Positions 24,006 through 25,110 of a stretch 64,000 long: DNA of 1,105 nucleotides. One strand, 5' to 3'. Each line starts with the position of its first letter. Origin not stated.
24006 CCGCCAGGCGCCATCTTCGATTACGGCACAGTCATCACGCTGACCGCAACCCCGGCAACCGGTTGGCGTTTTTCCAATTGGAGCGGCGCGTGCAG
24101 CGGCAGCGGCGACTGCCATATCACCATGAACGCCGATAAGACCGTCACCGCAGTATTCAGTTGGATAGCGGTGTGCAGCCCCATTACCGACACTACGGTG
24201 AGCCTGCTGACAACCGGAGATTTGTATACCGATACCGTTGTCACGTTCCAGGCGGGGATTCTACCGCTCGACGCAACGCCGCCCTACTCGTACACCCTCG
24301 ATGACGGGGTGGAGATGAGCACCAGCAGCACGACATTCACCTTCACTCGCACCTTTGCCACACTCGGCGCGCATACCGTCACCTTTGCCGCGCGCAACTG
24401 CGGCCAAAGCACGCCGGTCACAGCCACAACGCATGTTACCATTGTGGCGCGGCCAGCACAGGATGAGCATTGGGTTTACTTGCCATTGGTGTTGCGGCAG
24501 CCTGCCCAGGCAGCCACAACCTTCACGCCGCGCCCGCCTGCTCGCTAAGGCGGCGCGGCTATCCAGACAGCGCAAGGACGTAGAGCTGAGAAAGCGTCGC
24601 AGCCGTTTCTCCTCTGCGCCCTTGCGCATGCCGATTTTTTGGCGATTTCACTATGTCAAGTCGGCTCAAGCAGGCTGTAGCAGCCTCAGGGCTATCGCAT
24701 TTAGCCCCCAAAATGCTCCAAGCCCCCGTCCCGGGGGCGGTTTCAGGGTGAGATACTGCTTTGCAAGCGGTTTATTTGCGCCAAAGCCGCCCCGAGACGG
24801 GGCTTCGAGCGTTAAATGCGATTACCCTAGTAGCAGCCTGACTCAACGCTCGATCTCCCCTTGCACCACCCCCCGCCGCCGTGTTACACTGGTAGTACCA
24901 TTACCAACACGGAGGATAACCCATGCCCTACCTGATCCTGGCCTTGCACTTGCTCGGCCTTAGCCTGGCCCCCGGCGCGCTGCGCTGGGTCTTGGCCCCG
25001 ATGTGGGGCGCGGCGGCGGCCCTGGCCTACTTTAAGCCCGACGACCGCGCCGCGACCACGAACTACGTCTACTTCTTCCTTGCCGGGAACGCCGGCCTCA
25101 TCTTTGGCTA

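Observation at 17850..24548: Giant surface protein with a perfect-frame 1551-bp tandem module duplication and multi-domain architecture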

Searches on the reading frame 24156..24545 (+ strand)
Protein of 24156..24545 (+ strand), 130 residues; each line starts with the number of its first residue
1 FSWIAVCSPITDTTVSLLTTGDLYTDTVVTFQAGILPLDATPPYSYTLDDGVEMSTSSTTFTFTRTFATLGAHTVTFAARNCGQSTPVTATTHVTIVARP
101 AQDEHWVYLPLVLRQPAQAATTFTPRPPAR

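Call 9: search_protein_families(library=pfam, proteins=[window:24156-24545:+], max_evalue=10)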
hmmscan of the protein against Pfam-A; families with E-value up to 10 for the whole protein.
seq(130 aa): 2 families
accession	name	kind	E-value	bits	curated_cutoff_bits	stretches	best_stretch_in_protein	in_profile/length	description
PF00801.26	PKD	-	0.004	17.6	23.5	1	29-93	17-79/80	PKD domain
PF18911.6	PKD_4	-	0.0061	17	27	1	40-96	33-85/85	PKD domain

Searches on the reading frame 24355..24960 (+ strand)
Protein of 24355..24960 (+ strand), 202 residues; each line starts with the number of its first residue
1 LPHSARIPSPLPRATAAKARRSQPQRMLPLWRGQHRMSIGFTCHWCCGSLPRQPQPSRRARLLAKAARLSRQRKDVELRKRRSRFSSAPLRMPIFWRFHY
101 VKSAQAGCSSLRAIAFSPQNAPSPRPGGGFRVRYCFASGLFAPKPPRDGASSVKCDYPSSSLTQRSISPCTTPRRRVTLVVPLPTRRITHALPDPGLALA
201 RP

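Call 18: search_protein_families(library=pfam, proteins=[window:24355-24960:+], max_evalue=0.001)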
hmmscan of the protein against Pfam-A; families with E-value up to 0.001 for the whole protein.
window:24355-24960:+ (202 aa): 0 families

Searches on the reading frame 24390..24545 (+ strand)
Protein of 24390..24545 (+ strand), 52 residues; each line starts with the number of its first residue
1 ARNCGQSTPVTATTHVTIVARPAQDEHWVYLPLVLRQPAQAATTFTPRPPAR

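Call 65: search_protein_families(library=ncbifam, proteins=[window:24390-24545:+], max_evalue=10)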
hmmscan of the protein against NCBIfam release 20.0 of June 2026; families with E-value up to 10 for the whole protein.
seq(52 aa): 1 family
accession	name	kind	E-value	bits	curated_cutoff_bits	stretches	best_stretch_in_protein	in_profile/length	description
NF050076.1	sort_motif_YLP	domain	0.067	13.1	15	1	29-36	4-11/11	YLP-box putative sorting motif-containing protein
